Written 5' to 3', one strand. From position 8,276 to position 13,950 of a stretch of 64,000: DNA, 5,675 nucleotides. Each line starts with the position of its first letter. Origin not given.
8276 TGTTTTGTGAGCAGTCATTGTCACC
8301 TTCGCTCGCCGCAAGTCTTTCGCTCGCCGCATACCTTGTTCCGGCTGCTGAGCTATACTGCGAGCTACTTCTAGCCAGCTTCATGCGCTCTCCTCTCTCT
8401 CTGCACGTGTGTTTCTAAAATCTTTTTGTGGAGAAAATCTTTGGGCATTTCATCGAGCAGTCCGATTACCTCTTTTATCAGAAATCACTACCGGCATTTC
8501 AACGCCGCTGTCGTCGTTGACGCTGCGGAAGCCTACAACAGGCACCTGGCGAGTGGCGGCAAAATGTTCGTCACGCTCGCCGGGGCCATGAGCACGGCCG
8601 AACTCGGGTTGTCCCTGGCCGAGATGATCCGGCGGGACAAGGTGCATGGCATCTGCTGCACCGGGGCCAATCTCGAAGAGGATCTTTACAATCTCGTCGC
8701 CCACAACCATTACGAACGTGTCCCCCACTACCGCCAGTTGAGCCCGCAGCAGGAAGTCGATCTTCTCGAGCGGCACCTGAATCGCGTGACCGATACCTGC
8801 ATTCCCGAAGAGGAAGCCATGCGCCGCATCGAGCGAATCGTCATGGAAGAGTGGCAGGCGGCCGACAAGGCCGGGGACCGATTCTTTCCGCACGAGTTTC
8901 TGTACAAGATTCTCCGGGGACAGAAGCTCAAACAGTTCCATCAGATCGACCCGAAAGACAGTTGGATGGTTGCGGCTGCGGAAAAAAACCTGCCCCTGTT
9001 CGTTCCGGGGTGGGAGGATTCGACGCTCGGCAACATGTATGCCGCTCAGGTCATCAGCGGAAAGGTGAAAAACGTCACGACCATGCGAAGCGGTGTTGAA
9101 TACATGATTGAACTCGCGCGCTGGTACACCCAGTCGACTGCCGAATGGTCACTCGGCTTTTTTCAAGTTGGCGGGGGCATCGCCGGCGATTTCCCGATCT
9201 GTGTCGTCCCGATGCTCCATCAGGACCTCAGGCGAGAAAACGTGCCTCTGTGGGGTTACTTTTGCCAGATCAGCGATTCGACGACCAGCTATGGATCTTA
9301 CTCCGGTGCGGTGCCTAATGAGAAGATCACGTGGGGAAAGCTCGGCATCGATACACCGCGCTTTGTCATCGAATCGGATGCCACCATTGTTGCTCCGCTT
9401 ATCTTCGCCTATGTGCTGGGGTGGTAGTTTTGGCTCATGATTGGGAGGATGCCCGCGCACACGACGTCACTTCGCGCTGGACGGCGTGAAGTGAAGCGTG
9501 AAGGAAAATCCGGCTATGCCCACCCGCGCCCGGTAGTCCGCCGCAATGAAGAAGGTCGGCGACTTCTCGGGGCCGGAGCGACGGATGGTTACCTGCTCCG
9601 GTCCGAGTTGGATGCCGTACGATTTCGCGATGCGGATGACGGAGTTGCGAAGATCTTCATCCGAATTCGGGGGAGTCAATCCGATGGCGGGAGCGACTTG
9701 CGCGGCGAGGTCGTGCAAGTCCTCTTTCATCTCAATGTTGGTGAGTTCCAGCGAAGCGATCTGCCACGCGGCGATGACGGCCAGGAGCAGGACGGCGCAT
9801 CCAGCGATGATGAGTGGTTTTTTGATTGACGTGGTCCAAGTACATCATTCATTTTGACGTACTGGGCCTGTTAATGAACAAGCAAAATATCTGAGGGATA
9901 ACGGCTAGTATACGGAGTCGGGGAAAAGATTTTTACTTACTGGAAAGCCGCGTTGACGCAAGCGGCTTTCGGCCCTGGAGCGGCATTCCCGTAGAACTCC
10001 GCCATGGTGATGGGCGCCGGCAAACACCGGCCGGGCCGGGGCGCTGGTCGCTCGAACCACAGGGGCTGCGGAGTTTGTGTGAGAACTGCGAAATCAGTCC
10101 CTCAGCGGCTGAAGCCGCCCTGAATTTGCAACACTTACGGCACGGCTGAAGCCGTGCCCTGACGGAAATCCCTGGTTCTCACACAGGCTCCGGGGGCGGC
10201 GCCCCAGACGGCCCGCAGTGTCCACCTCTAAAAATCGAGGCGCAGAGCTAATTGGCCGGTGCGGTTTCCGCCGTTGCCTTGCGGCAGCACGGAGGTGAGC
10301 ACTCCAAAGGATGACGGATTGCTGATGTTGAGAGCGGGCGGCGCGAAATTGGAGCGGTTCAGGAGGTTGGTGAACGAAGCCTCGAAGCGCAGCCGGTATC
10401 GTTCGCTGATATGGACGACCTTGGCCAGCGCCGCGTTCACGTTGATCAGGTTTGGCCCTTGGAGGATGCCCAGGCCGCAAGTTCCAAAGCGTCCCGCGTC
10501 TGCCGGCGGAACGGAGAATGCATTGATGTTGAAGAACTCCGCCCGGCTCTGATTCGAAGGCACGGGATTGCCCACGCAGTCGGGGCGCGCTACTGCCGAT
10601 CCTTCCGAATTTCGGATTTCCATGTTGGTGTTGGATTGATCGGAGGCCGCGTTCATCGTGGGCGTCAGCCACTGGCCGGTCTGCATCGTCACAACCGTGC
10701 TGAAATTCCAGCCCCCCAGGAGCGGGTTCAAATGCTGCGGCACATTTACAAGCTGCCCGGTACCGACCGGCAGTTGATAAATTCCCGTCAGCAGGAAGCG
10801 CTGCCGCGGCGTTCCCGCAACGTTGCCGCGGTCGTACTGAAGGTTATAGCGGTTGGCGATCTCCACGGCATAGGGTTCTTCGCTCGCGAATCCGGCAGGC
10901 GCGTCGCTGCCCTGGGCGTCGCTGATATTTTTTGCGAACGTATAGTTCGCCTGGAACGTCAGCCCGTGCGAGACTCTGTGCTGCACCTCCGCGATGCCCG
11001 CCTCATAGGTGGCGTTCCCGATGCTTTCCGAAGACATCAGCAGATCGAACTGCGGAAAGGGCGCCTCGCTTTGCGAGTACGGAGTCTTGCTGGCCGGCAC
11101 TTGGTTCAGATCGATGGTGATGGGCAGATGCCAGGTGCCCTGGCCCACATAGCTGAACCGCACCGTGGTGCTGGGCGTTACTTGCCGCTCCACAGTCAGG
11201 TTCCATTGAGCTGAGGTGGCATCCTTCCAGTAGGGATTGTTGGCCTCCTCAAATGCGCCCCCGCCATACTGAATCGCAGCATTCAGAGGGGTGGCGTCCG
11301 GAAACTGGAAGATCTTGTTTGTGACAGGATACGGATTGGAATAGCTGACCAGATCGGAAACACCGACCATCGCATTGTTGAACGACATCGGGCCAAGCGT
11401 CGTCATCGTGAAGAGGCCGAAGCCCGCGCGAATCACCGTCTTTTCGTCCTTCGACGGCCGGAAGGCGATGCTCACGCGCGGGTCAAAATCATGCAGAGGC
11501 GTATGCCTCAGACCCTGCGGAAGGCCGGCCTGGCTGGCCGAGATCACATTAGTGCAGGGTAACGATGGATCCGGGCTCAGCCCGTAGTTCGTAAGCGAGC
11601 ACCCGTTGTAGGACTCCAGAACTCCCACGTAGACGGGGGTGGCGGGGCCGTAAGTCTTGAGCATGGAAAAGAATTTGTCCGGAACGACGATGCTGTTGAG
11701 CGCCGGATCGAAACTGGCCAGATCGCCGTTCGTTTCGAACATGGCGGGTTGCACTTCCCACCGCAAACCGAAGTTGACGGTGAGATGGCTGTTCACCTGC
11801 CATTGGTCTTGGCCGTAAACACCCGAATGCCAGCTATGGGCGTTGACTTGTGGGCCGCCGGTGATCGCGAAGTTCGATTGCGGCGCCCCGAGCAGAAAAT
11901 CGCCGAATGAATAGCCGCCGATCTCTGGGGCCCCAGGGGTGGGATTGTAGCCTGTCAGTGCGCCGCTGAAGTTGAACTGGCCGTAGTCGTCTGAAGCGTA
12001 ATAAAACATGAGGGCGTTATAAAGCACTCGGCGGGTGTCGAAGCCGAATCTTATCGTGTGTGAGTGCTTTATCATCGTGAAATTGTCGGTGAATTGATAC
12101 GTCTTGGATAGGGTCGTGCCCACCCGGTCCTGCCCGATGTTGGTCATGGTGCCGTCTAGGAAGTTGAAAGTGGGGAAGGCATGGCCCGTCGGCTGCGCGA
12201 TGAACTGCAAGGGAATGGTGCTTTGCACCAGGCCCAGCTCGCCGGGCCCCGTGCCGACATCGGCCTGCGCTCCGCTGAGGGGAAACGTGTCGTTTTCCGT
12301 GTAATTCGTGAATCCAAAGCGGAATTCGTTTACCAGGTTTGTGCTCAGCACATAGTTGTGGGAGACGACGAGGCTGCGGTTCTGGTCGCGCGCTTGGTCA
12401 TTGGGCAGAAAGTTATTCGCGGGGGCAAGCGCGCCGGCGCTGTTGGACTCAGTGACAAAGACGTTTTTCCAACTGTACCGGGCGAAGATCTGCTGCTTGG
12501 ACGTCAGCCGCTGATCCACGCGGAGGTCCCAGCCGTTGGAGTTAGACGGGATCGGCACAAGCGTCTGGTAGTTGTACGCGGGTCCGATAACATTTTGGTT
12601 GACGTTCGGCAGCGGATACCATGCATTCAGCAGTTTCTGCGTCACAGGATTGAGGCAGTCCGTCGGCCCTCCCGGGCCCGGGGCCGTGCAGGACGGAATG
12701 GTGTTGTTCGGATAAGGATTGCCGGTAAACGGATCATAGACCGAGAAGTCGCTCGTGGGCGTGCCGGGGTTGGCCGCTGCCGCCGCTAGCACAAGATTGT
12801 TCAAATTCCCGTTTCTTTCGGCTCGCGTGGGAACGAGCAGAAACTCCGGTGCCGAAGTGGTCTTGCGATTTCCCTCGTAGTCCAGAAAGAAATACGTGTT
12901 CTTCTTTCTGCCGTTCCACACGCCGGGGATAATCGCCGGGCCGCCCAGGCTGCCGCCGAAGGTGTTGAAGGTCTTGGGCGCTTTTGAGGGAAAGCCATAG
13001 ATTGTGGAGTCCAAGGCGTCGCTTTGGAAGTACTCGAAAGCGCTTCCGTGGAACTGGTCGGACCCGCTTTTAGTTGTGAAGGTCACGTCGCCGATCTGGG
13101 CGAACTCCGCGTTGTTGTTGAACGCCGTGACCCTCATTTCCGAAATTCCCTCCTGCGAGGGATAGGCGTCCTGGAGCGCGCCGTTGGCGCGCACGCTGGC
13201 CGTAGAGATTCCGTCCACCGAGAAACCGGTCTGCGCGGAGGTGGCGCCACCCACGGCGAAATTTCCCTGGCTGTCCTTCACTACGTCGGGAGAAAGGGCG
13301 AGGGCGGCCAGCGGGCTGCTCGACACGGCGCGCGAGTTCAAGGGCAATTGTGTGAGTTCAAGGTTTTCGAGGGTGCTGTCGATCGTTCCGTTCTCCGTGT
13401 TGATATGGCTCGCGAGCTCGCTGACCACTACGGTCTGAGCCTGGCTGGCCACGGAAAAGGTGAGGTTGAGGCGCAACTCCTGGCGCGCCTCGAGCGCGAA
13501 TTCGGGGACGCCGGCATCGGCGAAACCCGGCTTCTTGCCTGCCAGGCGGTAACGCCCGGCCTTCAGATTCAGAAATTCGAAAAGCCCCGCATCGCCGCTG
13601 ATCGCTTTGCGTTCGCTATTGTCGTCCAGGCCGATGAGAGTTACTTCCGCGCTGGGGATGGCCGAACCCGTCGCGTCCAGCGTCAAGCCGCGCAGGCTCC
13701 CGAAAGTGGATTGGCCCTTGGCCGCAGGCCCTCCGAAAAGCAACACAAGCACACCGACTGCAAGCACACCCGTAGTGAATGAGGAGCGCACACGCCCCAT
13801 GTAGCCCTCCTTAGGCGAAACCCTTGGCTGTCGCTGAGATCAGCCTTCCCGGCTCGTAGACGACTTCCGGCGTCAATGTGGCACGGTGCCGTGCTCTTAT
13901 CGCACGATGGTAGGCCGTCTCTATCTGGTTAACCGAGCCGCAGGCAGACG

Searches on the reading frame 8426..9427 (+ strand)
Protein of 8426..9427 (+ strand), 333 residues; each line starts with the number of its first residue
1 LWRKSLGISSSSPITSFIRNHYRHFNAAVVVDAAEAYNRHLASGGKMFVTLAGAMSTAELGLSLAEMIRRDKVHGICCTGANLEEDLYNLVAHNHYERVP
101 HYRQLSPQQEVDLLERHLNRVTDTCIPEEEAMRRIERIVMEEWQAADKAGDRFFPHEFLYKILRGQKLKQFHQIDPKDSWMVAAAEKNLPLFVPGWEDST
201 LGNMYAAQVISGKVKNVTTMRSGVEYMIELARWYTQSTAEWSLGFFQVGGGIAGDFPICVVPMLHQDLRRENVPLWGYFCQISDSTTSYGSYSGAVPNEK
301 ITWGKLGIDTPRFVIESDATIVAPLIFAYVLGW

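Call 100: search_protein_families(library=pfam, proteins=[window:8426-9427:+], max_evalue=0.0001)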
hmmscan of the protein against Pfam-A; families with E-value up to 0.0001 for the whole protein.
window:8426-9427:+ (333 aa): 1 family
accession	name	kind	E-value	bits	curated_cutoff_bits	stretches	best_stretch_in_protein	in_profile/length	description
PF01916.23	DS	-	9.9e-42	143.6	27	1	25-329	11-287/288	Deoxyhypusine synthase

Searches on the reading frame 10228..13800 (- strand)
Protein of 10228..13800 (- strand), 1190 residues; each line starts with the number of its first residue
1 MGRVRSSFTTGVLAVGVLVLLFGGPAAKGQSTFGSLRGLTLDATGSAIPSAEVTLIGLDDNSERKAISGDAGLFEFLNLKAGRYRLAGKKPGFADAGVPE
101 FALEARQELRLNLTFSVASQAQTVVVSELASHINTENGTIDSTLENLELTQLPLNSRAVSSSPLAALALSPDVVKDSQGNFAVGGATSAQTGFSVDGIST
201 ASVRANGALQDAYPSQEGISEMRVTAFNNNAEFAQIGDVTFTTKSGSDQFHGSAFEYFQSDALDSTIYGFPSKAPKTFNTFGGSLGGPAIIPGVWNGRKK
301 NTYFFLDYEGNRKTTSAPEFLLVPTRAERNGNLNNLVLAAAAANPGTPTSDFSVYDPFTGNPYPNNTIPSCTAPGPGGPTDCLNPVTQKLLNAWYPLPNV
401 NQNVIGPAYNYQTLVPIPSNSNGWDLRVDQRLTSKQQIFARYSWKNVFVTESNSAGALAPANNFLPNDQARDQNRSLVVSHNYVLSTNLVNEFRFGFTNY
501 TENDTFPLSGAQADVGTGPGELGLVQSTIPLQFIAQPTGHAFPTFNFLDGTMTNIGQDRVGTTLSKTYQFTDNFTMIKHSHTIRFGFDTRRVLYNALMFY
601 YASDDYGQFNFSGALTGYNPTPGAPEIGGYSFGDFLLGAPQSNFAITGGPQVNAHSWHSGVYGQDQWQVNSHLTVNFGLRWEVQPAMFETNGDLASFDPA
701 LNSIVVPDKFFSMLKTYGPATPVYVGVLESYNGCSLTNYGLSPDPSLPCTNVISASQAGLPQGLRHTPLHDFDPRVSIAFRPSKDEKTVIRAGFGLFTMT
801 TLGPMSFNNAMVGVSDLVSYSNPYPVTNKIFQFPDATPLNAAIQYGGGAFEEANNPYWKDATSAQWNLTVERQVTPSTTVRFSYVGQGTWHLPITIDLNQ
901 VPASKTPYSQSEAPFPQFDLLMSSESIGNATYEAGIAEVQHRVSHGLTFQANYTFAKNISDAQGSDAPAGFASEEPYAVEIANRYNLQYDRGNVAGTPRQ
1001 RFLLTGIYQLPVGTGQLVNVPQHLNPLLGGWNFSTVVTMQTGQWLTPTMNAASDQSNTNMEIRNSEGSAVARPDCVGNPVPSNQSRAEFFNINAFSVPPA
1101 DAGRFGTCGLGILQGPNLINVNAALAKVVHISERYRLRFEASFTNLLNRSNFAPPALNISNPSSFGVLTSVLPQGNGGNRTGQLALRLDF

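Call 63: search_protein_families(library=pfam, proteins=[window:10228-13800:-], max_evalue=0.0001)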
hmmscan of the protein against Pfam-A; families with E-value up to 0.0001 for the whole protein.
window:10228-13800:- (1190 aa): 2 families
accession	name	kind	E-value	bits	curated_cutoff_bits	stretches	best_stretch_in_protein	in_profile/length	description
PF25183.1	OMP_b-brl_4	-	5.9e-191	637.4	30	1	242-1171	1-830/838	Outer membrane beta barrel domain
PF13620.12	CarboxypepD_reg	-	1.4e-12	48.2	32.3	1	35-114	1-80/82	Carboxypeptidase regulatory-like domain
